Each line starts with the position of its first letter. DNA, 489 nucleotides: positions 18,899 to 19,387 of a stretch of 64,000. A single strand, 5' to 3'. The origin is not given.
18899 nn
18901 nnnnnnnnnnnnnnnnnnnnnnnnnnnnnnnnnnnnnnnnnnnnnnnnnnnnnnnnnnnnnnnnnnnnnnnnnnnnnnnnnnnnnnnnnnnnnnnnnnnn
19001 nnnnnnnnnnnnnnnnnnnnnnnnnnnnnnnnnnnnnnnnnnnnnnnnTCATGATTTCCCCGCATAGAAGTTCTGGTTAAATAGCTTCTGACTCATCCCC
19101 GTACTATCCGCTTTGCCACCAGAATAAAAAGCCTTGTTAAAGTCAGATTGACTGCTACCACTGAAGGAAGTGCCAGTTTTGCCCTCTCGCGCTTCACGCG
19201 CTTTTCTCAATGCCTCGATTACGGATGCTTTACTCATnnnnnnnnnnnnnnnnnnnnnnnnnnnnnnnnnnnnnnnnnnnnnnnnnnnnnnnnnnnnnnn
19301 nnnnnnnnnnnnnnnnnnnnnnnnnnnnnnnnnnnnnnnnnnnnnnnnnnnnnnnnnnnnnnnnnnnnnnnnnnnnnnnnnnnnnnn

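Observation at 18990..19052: Possible 20-aa hydrophobic, Cys-rich peptide overlapping the stop of the 62-aa gene and followed by a terminator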

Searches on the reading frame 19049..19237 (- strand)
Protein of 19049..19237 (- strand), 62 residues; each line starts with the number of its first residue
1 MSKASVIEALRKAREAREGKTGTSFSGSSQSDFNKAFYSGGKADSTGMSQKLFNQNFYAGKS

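Call 18: search_protein_families(library=pfam, proteins=[window:19049-19237:-], max_evalue=0.1)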
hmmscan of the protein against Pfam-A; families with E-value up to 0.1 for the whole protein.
window:19049-19237:- (62 aa): 0 families

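Call 19: search_protein_families(library=phrogs, proteins=[window:19049-19237:-], max_evalue=0.1)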
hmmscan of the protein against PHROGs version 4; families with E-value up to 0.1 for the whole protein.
window:19049-19237:- (62 aa): 0 families

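Call 25: find_homologous_proteins(query=A2, max_evalue=0.01)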
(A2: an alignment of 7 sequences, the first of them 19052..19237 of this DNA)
Query A2 (7 sequences) (62 aa, profile of the alignment): 22 proteins with E <= 0.01 among 1156 candidates.
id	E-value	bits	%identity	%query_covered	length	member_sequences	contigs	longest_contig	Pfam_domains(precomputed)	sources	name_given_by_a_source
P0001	1.9e-31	126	55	100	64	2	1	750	-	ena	-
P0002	1.7e-30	122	55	100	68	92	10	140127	-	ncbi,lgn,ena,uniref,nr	ncbi:MAG: hypothetical protein E6750_14380 [Atlantibacter hermannii]|uniref:hypothetical protein n=1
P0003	8.3e-30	120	58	100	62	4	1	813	-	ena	-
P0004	1.1e-29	120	55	100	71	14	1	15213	-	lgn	-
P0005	1.3e-29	120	58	100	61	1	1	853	-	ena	-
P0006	1.6e-29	119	54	98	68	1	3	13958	-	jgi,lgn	-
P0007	1.9e-29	119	98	100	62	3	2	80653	-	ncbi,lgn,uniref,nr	ncbi:hypothetical protein [Escherichia coli]|uniref:hypothetical protein n=1 Tax=Escherichia coli Ta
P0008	3.9e-29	118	55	100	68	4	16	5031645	-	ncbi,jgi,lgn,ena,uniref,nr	ncbi:hypothetical protein [Atlantibacter hermannii]|uniref:hypothetical protein n=1 Tax=Atlantibacte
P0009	5.4e-29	118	81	100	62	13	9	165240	-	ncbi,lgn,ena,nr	ncbi:hypothetical protein KTT01_001913 [Salmonella enterica subsp. enterica serovar Senftenberg]|nr:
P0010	7.7e-29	117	51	98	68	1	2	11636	-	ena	-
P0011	1.1e-28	117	85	100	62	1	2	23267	-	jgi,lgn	-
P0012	1.7e-28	116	54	100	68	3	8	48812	-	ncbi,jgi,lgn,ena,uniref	ncbi:hypothetical protein [Atlantibacter subterraneus]|uniref:hypothetical protein n=1 Tax=Atlantiba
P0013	3.2e-28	115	51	100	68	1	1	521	-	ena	-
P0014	4.5e-27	112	51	100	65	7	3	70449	-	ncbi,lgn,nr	ncbi:hypothetical protein GA235_10755 [Escherichia coli]|nr:hypothetical protein [Escherichia coli]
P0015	1.1e-26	110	60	100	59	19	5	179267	-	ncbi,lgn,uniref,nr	ncbi:hypothetical protein [Escherichia coli]|uniref:hypothetical protein n=1 Tax=Escherichia coli Ta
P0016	5.4e-25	105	60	100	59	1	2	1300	-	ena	-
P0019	2.3e-16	77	56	63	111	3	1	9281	-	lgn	-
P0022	2.4e-9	55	54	60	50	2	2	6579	-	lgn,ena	-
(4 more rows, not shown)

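Call 26: find_encoding_contigs(protein=P0008, flank=1500, max_places=2)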
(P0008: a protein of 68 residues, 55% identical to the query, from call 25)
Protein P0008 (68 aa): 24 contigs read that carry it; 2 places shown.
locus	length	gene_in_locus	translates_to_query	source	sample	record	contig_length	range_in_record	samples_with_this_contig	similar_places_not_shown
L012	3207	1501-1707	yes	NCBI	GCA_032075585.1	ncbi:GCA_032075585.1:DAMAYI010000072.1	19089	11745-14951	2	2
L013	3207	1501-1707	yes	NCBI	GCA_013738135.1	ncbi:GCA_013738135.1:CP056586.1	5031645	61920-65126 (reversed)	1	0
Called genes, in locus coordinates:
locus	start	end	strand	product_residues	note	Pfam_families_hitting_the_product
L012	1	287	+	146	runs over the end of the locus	-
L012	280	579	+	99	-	PF05154:TM2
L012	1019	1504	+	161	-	-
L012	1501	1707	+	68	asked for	-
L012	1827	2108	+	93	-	-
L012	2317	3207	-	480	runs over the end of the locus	PF08245:Mur_ligase_M, PF02875:Mur_ligase_C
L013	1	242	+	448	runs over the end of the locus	PF19263:DUF5906, PF03288:Pox_D5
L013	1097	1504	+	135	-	-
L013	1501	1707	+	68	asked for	-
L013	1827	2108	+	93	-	-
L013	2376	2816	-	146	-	-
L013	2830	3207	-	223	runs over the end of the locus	-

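Call 27: find_encoding_contigs(protein=P0009, flank=1500, max_places=2)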
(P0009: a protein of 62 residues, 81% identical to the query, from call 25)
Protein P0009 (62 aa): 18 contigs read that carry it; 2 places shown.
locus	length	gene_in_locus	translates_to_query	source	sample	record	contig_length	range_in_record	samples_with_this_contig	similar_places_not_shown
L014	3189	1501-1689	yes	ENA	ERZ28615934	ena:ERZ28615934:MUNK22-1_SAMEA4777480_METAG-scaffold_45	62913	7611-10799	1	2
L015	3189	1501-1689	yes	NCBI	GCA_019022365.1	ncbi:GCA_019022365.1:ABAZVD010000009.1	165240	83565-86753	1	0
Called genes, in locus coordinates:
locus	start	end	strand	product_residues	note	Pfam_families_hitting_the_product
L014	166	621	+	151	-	PF18932:DUF5681 (weak)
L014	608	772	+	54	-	-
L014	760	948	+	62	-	-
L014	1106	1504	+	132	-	-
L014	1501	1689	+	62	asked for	-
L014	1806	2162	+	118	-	-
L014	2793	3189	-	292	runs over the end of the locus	PF01136:Peptidase_U32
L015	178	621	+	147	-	PF18932:DUF5681 (weak)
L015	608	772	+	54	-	-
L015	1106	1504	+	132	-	-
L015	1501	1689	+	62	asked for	-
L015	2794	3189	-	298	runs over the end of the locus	PF01136:Peptidase_U32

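Call 28: find_encoding_contigs(protein=P0022, flank=1500, max_places=2)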
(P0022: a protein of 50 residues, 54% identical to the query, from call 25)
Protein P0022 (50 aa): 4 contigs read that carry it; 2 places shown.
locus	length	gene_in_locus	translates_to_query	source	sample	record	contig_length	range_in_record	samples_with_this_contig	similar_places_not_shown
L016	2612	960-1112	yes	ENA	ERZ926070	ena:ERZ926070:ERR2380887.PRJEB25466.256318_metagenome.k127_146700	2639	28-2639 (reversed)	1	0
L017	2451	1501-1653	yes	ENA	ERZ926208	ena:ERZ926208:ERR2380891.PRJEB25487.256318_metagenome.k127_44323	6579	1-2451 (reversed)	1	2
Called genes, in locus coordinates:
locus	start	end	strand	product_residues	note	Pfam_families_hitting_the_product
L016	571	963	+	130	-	-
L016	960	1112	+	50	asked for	-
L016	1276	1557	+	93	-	-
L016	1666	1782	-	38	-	-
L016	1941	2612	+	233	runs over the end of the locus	?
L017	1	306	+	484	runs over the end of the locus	PF19263:DUF5906, PF03288:Pox_D5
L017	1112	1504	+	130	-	-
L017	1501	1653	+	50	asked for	-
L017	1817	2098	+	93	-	-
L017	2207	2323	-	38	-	-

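Call 29: find_encoding_contigs(protein=P0019, flank=1500, max_places=2)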
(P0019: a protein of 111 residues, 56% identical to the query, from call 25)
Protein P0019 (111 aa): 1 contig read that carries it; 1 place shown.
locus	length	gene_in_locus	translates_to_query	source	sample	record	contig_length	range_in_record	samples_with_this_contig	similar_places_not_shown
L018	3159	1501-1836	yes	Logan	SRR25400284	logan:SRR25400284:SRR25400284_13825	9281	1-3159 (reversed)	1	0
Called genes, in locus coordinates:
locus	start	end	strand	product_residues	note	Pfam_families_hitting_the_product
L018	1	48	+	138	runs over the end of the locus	-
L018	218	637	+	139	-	PF18932:DUF5681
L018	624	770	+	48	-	-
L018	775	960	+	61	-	-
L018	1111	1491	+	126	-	-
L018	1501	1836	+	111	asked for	-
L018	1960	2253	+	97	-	-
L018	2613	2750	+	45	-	-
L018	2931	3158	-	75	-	?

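Call 35: find_encoding_contigs(protein=P0006, flank=1200, max_places=2)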
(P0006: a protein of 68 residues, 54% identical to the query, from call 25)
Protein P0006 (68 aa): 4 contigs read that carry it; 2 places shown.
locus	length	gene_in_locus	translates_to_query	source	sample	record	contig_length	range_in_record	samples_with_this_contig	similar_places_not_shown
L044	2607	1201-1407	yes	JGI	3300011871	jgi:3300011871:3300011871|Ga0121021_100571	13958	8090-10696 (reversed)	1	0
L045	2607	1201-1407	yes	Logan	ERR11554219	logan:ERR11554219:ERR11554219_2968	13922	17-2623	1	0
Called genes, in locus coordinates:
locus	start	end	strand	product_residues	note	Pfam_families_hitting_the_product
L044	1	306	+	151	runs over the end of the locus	PF18932:DUF5681 (weak)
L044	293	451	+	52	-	-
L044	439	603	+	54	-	-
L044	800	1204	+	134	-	-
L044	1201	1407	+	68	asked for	-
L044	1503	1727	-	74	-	-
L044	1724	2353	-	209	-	PF00142:Fer4_NifH (faint), PF01656:CbiA, PF02374:ArsA_ATPase (weak), PF06564:CBP_BcsQ (faint), PF07015:VirC1, PF09140:MipZ (faint), PF10609:ParA, PF13614:AAA_31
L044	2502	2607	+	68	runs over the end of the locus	PF03869:Arc (weak), PF07878:RHH_5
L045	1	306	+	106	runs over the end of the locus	?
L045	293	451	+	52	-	-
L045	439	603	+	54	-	-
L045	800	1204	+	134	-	-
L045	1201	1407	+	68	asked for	-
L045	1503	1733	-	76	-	-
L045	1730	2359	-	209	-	PF01656:CbiA, PF02374:ArsA_ATPase (weak), PF06564:CBP_BcsQ (faint), PF07015:VirC1, PF09140:MipZ (faint), PF10609:ParA, PF13614:AAA_31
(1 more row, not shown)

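Call 36: find_encoding_contigs(protein=P0010, flank=1200, max_places=2)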
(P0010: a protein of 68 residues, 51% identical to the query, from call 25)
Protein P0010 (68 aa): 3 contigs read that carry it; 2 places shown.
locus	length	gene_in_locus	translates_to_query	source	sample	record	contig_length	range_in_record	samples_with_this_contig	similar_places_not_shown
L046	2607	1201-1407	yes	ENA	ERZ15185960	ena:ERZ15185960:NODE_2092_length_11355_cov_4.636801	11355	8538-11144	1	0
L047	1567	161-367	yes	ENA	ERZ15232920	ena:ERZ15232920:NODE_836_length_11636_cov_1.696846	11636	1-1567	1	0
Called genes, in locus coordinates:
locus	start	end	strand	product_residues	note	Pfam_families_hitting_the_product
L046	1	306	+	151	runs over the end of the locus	PF18932:DUF5681 (weak)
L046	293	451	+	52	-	-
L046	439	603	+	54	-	-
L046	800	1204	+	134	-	-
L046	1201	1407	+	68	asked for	-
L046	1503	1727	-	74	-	-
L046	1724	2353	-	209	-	PF00142:Fer4_NifH (faint), PF01656:CbiA, PF02374:ArsA_ATPase (weak), PF06564:CBP_BcsQ (faint), PF07015:VirC1, PF09140:MipZ (faint), PF10609:ParA, PF13614:AAA_31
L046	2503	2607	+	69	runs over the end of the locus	PF03869:Arc (weak), PF07878:RHH_5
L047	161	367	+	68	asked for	-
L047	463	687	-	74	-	-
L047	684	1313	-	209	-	PF00142:Fer4_NifH (faint), PF01656:CbiA, PF02374:ArsA_ATPase (weak), PF06564:CBP_BcsQ (faint), PF07015:VirC1, PF09140:MipZ (faint), PF10609:ParA, PF13614:AAA_31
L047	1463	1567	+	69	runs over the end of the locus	PF03869:Arc (weak), PF07878:RHH_5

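Call 37: find_encoding_contigs(protein=P0011, flank=1200, max_places=2)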
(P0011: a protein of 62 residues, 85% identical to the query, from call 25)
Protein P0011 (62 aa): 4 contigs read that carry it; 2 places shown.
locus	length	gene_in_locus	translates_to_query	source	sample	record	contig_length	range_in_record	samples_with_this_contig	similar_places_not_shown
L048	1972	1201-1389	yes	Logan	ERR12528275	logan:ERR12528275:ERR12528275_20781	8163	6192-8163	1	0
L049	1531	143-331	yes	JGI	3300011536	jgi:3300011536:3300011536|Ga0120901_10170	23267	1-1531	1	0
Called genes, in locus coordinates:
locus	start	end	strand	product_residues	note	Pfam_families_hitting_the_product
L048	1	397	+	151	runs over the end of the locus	-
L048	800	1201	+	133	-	-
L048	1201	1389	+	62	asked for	-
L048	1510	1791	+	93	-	-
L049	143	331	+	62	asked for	-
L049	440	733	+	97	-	-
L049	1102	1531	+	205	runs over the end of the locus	PF03458:Gly_transporter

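Call 38: find_encoding_contigs(protein=P0016, flank=1200, max_places=2)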
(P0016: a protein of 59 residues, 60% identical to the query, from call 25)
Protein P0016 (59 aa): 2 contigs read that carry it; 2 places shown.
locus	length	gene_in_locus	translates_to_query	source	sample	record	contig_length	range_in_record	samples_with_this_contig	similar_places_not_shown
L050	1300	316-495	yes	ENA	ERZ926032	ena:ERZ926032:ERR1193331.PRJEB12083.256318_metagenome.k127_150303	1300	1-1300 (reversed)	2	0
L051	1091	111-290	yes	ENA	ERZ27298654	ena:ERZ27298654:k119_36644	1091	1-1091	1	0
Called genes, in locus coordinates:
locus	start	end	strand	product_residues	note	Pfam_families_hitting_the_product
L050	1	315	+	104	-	?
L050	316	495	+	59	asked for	-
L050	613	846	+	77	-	-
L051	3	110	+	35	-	?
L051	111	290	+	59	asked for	-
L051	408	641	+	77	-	-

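Call 39: find_encoding_contigs(protein=P0015, flank=1200, max_places=2)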
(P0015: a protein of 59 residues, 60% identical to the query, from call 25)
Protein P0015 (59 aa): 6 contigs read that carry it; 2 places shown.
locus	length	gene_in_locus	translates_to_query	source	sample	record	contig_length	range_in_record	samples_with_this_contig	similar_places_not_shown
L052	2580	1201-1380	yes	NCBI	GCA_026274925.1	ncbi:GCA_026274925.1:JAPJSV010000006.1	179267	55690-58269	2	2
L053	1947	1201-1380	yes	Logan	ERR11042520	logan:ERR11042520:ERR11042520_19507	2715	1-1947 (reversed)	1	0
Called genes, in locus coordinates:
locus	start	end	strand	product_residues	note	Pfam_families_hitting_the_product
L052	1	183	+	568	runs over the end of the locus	PF06048:DUF927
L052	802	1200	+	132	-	-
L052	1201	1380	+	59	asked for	-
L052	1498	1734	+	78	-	-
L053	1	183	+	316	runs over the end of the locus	?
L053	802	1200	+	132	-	-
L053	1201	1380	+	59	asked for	-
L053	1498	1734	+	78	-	-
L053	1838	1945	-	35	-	?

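Call 56: search_protein_families(library=ncbifam, proteins=[window:19049-19237:-], max_evalue=10)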
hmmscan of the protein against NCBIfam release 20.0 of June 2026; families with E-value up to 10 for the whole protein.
window:19049-19237:- (62 aa): 0 families

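Call 77: search_protein_families(library=padloc, proteins=[window:19049-19237:-], max_evalue=0.1)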
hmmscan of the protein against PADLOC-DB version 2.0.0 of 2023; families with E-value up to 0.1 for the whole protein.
window:19049-19237:- (62 aa): 0 families
